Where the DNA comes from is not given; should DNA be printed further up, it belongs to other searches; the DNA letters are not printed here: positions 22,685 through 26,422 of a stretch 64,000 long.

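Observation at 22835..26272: Giant secreted repeat protein with a perfect ~660 bp tandem duplication (687 bp period)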

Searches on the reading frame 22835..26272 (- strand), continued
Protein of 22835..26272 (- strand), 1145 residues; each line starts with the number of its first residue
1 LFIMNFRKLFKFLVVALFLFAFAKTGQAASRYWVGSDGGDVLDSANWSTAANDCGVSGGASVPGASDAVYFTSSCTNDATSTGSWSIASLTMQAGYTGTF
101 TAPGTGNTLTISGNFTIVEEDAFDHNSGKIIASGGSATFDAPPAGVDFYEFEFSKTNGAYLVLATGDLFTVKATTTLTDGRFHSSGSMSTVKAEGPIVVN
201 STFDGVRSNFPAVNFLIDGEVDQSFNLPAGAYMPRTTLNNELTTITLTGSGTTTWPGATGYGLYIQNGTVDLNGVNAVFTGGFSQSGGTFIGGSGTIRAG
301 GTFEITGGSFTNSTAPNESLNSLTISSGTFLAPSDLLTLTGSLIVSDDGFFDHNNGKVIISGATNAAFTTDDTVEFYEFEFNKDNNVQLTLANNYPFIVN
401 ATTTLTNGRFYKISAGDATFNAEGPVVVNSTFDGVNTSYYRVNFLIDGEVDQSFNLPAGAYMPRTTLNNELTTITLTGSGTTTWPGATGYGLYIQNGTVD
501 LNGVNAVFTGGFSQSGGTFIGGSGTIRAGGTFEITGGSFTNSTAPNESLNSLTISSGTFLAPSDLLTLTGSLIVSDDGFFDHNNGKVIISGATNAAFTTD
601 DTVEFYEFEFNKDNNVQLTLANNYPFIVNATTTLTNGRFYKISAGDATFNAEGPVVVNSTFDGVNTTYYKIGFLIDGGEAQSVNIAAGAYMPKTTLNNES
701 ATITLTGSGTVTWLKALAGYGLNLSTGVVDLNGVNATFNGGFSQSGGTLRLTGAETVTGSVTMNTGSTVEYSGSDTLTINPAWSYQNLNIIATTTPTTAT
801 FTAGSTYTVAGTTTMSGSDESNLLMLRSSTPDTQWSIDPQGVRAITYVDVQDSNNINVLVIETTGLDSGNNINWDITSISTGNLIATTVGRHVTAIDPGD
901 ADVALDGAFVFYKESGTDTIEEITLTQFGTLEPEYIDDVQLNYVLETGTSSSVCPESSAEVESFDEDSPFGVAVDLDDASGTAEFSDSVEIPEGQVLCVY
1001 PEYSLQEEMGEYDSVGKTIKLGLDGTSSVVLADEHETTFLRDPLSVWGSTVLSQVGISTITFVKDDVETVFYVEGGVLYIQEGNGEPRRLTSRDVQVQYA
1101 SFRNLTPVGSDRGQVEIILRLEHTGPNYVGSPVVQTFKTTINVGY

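Call 35: find_encoding_contigs(protein=P0193, flank=3000, max_places=5)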
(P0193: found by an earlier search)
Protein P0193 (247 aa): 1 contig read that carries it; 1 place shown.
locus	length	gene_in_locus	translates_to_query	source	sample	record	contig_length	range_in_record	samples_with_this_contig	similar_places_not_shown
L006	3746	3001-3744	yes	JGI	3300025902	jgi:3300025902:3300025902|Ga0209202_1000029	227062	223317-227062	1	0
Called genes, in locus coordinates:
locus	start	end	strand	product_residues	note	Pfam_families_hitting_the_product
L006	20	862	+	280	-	PF01209:Ubie_methyltran (weak), PF05401:NodS (weak), PF13489:Methyltransf_23, PF13649:Methyltransf_25, PF13847:Methyltransf_31, PF08241:Methyltransf_11, PF08242:Methyltransf_12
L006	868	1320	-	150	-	PF09424:YqeY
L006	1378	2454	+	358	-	PF02646:RmuC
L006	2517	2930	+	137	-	PF00829:Ribosomal_L21p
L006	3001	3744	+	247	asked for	?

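Call 41: search_protein_families(library=pfam, proteins=[P0052, P0056, P0071, P0080, P0066, P0092], max_evalue=0.001)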
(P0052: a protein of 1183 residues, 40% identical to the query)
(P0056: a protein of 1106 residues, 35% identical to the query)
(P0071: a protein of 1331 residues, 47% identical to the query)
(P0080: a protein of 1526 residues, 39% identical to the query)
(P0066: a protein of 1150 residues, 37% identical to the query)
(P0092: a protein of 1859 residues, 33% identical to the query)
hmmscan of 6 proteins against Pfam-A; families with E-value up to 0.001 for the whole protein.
P0052 (1183 aa): 1 family
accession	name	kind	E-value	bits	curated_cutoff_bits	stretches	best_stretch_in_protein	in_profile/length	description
PF18597.7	SH3_19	-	3.8e-05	23.9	25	0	399-417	23-41/52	Myosin X N-terminal SH3 domain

P0056 (1106 aa): 0 families

P0071 (1331 aa): 5 families
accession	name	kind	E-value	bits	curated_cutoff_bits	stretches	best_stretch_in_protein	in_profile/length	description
PF13385.13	Laminin_G_3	-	1.6e-78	262.5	27.6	4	817-965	1-150/151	Concanavalin A-like lectin/glucanases superfamily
PF02210.31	Laminin_G_2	-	5.9e-13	49.8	22.9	0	861-955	16-123/126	Laminin G domain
PF00054.30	Laminin_G_1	-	9.8e-10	39.2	24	0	861-937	17-98/131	Laminin G domain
PF22925.3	TS_C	-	1.9e-06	28.1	27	0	431-503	125-201/202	Trans-sialidase, C-terminal domain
PF00354.24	Pentaxin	-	0.00011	22.4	25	0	897-977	84-175/194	Pentaxin family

P0080 (1526 aa): 6 families
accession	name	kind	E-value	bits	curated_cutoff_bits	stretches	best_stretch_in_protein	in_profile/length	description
PF13385.13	Laminin_G_3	-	8.5e-102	338.1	27.6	5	75-236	1-151/151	Concanavalin A-like lectin/glucanases superfamily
PF02210.31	Laminin_G_2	-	1.6e-12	48.5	22.9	1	125-226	21-124/126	Laminin G domain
PF07953.20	Toxin_R_bind_N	-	1e-11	45.4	23.8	0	70-193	28-161/191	Clostridium neurotoxin, N-terminal receptor binding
PF00354.24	Pentaxin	-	2.8e-08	34.2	25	0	632-732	77-182/194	Pentaxin family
PF00054.30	Laminin_G_1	-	4.2e-07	30.7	24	0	102-185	2-83/131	Laminin G domain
PF02973.23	Sialidase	-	5.7e-07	29.7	26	0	1110-1176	113-182/189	Sialidase, N-terminal domain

P0066 (1150 aa): 0 families

P0092 (1859 aa): 1 family
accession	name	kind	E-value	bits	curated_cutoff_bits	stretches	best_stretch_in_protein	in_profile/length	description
PF04041.19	Glyco_hydro_130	-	3.3e-09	36.6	26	0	1194-1308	93-194/320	beta-1,4-mannooligosaccharide phosphorylase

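Call 42: predict_structure(alignment_id=A1)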
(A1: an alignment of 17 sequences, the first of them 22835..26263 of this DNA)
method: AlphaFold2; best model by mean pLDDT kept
length: 1142 residues; sequences in the alignment: 17
mean_pLDDT: 77.9   pTM: 0.45
mean pLDDT of the five models: 77.9, 74.2, 74.0, 71.5, 71.2
residues with pLDDT >= 90: 156; 70-90: 714; 50-70: 216; < 50: 56
segments of 3 or more residues with pLDDT < 50: 1-23, 138-140, 434-436, 712-719, 875-879, 1051-1054
pLDDT, mean of each block of 10 residues (from residue 1): 40 41 68 90 86 82 90 88 89 82 84 76 83 59 79 70 81 81 81 77 63 77 72 85 82 76 89 86 90 83 88 73 87 84 84 80 70 84 67 82 73 74 75 59 76 71 84 80 75 88 86 88 84 81 73 86 87 85 80 75 85 66 85 69 72 75 56 68 64 71 60 41 75 68 81 75 85 85 89 89 91 86 93 88 89 69 81 56 82 72 87 81 89 90 86 84 73 89 88 90 64 77 84 74 74 60 80 84 85 77 69 81 60 79 57
secondary structure, 60 per line:
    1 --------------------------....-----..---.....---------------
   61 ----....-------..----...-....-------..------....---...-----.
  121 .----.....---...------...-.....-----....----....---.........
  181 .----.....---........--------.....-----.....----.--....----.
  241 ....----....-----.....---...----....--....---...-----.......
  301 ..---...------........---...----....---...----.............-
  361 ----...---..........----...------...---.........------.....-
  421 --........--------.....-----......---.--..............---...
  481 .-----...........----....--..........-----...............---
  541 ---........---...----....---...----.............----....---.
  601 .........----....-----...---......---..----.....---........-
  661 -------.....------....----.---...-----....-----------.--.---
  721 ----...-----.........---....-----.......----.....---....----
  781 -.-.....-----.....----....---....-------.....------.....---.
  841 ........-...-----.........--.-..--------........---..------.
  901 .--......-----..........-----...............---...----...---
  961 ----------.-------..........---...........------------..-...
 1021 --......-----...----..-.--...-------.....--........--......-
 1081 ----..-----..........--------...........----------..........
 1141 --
elements in order (helices of 4 or more, strands of 3 or more residues): E27-30 E65-68 E82-84 E86-89 E105-108 E112-114 E126-130 E134-136 E143-145 E147-151 E157-160 E165-168 E172-181 E186-190 E194-201 E210-214 E220-224 E232-235 E240-244 E249-252 E258-262 E266-268 E273-276 E279-282 E286-288 E294-302 E306-308 E315-322 E326-328 E333-336 E340-342 E347-359 E365-367 E371-380 E385-387 E394-396 E400-408 E415-419 E423-430 E439-443 E449-454 E461-474 E478-481 E487-497 E502-505 E508-517 E523-537 E544-551 E555-557 E562-565 E569-571 E576-588 E593-596 E600-609 E614-617 E623-625 E629-634 E644-648 E652-659 E668-672 E679-682 E691-693 E699-702 E725-727 E733-741 E745-748 E754-760 E765-769 E773-776 E784-788 E794-798 E803-806 E810-813 E821-825 E832-836 E840-848 E850-852 E858-866 E881-888 E904-909 E915-924 E933-944 E979-988 E992-1002 E1018-1020 E1026-1028 E1034-1036 E1047-1049 E1057-1061 E1064-1071 E1074-1079 E1092-1101 E1110-1120 E1131-1140
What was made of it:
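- On Sortase-anchored (LPXTG) repeat surface proteins: Residues 1-23 are disordered in the model (call 42).
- On Autotransporter / two-partner-secretion beta-helix adhesins: The model is all-beta with about 24 short strands per unit (call 42).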

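Call 47: fold_search(model_id=the predicted structure, library=pdb)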
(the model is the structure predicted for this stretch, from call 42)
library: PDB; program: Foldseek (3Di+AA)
matches with E <= 10: 803; with E <= 0.001: 5
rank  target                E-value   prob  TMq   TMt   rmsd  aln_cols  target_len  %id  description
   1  9db6_A                3.1e-05  1.00  0.12  0.23  11.9       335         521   12  Sialidase682 co-crystallized with inhibitor DANA (released 2025-07-02)
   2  4bbw                  1.1e-04  1.00  0.12  0.22  12.1       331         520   10  The crystal structure of Sialidase VPI 5482 (BTSA) from Bacteroides thetaiotaomicron (released 2013-08-14)
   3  4fj6_D                1.2e-04  1.00  0.10  0.20  13.6       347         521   10  Crystal structure of a glycoside hydrolase family 33, candidate sialidase (BDI_2946) from Parabacteroides distasonis A (released 2012-07-25)
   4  6mrx_D                1.4e-04  1.00  0.11  0.20  12.9       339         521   10  Sialidase26 apo (released 2019-10-02)
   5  4q6k_A                2.3e-04  1.00  0.10  0.18  15.2       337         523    9  Crystal structure of a putative neuraminidase (BACCAC_01090) from Bacteroides caccae ATCC 43185 at 1.90 A resolution ( (released 2014-10-01)
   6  9rkv_M                3.2e-03  0.51  0.07  0.12  27.4       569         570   12  Agrobacterium phage 7-7-1 tail fibers (released 2025-12-10)
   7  9rkv_O                1.5e-02  0.30  0.07  0.12  25.6       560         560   14  Agrobacterium phage 7-7-1 tail fibers (released 2025-12-10)
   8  3fl7                  2.3e-02  0.51  0.07  0.14  37.3       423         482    8  Crystal structure of the human ephrin A2 ectodomain (released 2009-01-27)
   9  7nxd_A                2.4e-02  0.93  0.09  0.11  15.8       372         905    9  Cryo-EM structure of human integrin alpha5beta1 in the half-bent conformation (released 2021-08-25)
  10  7v7k_A                2.4e-02  0.28  0.05  0.18  17.4       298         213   10  Crystal structure of Antibody 16A in complex with MUC1 Glycopeptide(GlycoST) (released 2022-08-24)
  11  9b8g_A                3.1e-02  0.33  0.07  0.20  17.4       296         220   10  2C9 Fab antibody fragment against the E protein of the Yellow Fever virus (released 2024-11-06)
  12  2op4_L                3.1e-02  0.30  0.06  0.21  16.4       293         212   10  Crystal Structure of Quorum-Quenching Antibody 1G9 (released 2007-05-15)
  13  2hb0_B                3.5e-02  0.35  0.07  0.17  17.6       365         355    8  Crystal Structure of CfaE, the Adhesive Subunit of CFA/I Fimbria of Enterotoxigenic Escherichia coli (released 2007-06-26)
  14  2zf9_A                3.9e-02  0.80  0.08  0.32  10.0       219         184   10  Crystal structure of a type III cohesin module from the cellulosomal ScaE cell-surface anchoring scaffoldin of Ruminoc (released 2008-12-30)
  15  7u63_A                4.2e-02  0.23  0.06  0.19  16.4       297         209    8  Crystal Structure Anti-Oxycodone Antibody HY2-A12 Fab Complexed with Oxycodone (released 2023-01-11)
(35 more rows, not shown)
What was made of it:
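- Phage tail-fibre chains appear among the weak PDB hits (call 47).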

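Call 52: search_solved_structures(query=window:22838-26263:-, max_evalue=1)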
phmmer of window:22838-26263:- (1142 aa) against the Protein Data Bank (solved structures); distinct sequences matched with E-value up to 1: 0.

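Call 59: find_encoding_contigs(protein=P0052, flank=8000, max_places=3)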
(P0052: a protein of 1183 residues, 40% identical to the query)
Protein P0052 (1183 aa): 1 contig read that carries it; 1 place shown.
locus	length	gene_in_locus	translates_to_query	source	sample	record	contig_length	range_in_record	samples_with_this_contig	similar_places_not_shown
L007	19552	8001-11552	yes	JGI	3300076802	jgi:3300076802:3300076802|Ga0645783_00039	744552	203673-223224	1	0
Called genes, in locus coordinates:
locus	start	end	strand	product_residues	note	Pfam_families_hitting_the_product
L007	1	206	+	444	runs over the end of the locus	PF07963:N_methyl, PF13385:Laminin_G_3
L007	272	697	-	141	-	-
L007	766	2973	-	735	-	PF00133:tRNA-synt_1, PF09334:tRNA-synt_1g (weak), PF00133:tRNA-synt_1, PF08264:Anticodon_1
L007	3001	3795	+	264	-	PF01209:Ubie_methyltran, PF13489:Methyltransf_23, PF13847:Methyltransf_31, PF08241:Methyltransf_11, PF08242:Methyltransf_12, PF13649:Methyltransf_25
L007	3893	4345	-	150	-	PF09424:YqeY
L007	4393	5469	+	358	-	PF02646:RmuC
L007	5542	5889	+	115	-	PF00829:Ribosomal_L21p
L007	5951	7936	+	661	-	PF13385:Laminin_G_3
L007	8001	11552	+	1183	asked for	-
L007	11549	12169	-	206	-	PF21176:RecR_HhH, PF01751:Toprim (weak), PF13662:Toprim_4, PF21175:RecR_C (faint)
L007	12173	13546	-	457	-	PF00772:DnaB, PF03796:DnaB_C, PF13481:AAA_25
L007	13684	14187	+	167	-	-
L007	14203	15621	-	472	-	PF00133:tRNA-synt_1 (faint), PF01406:tRNA-synt_1e, PF09334:tRNA-synt_1g (weak)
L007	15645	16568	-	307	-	PF01544:CorA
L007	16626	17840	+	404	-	PF22694:CtpB_N-like (weak), PF00595:PDZ, PF13180:PDZ_2, PF17820:PDZ_6, PF03572:Peptidase_S41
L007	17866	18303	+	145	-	PF01281:Ribosomal_L9_N, PF03948:Ribosomal_L9_C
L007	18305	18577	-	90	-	PF01016:Ribosomal_L27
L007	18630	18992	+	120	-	-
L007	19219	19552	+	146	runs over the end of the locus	-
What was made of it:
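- The L007 relative has two such genes side by side (call 59).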
